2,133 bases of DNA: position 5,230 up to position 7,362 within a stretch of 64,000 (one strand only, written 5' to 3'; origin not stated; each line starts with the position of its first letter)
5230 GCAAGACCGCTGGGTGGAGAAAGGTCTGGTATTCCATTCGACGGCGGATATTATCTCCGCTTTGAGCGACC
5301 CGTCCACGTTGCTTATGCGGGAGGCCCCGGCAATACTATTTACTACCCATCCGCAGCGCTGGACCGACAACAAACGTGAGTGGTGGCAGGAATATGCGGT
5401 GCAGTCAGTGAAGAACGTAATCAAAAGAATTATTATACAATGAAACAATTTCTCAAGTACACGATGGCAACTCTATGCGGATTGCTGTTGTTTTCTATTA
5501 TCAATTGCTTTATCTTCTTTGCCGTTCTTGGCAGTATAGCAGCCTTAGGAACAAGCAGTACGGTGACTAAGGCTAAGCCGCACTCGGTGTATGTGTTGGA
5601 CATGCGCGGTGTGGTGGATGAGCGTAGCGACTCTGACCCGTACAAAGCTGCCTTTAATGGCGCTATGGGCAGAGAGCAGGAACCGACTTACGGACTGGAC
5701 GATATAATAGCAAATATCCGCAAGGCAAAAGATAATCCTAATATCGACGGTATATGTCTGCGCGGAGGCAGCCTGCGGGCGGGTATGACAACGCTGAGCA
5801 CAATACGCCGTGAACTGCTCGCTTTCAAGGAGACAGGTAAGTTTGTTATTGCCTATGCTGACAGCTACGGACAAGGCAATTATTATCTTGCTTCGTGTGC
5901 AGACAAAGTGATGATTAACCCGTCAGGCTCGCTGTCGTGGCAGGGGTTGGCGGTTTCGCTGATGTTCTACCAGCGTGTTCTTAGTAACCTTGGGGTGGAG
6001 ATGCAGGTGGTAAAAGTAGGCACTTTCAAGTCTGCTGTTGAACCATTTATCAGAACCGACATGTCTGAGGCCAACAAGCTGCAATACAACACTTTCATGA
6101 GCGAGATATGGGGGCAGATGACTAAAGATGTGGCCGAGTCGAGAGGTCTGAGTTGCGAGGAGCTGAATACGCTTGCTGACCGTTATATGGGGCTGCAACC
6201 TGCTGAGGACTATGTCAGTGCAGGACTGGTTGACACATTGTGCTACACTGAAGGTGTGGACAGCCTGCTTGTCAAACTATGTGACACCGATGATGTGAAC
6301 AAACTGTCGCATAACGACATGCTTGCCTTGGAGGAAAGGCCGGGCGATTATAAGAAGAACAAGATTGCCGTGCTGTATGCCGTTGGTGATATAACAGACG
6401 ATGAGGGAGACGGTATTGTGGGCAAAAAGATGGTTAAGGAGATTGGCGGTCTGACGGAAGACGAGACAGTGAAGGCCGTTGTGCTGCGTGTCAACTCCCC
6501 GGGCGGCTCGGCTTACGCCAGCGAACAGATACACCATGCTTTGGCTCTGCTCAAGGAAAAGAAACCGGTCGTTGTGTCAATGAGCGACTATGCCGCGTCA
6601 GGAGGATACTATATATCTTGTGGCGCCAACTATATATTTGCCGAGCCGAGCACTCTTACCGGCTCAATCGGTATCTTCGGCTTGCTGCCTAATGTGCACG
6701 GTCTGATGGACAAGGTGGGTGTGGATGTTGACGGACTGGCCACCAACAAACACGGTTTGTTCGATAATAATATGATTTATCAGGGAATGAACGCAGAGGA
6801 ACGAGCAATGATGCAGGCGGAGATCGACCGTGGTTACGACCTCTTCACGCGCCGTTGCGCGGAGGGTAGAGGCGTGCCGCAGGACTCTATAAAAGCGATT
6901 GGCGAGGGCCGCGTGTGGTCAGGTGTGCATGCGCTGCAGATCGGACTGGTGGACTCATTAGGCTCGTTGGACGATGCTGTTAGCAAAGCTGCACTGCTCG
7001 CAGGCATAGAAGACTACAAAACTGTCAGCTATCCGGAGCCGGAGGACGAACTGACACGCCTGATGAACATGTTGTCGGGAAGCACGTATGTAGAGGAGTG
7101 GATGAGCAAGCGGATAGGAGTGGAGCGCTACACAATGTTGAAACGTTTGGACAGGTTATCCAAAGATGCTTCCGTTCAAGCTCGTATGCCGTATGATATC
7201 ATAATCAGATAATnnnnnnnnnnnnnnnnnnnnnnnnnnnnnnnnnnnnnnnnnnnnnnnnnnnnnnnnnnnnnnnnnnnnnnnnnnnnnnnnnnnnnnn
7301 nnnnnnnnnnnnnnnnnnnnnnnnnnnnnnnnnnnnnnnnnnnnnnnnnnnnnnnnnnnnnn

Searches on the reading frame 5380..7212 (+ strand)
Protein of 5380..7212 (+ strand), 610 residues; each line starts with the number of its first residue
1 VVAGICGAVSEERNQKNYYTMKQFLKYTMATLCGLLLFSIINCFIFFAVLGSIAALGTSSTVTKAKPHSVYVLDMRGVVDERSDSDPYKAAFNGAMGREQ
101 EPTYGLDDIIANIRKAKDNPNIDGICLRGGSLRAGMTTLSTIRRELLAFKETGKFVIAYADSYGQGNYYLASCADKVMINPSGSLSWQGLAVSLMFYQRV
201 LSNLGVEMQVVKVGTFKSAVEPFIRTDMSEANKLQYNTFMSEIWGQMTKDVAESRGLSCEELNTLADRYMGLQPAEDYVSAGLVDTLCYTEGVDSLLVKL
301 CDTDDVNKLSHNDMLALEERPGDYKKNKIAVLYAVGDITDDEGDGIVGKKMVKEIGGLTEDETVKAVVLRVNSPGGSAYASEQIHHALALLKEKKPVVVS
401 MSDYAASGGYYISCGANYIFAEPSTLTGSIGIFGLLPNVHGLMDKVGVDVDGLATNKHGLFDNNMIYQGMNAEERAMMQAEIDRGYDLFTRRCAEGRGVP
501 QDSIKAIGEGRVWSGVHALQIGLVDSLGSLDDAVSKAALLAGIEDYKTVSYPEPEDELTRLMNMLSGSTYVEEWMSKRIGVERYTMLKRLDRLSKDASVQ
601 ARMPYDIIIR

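Call 13: search_protein_families(library=pfam, proteins=[window:5380-7212:+], max_evalue=0.001)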
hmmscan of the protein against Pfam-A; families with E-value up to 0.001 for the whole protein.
window:5380-7212:+ (610 aa): 4 families
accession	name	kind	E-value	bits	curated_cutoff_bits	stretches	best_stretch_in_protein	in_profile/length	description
PF01343.23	Peptidase_S49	-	4.6e-75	251.2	24.9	2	390-543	2-153/154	Peptidase family S49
PF00574.28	CLP_protease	-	1.7e-05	25.2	20.2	0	349-417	31-97/182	Clp protease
PF01972.22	SDH_protease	-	1.7e-05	24.5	31.3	1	366-429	93-154/286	ClpP-like SDH-type serine proteinase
PF25145.1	NfeD1b_N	-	2.1e-05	24.7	40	1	360-432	27-97/189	NfeD1b, N-terminal domain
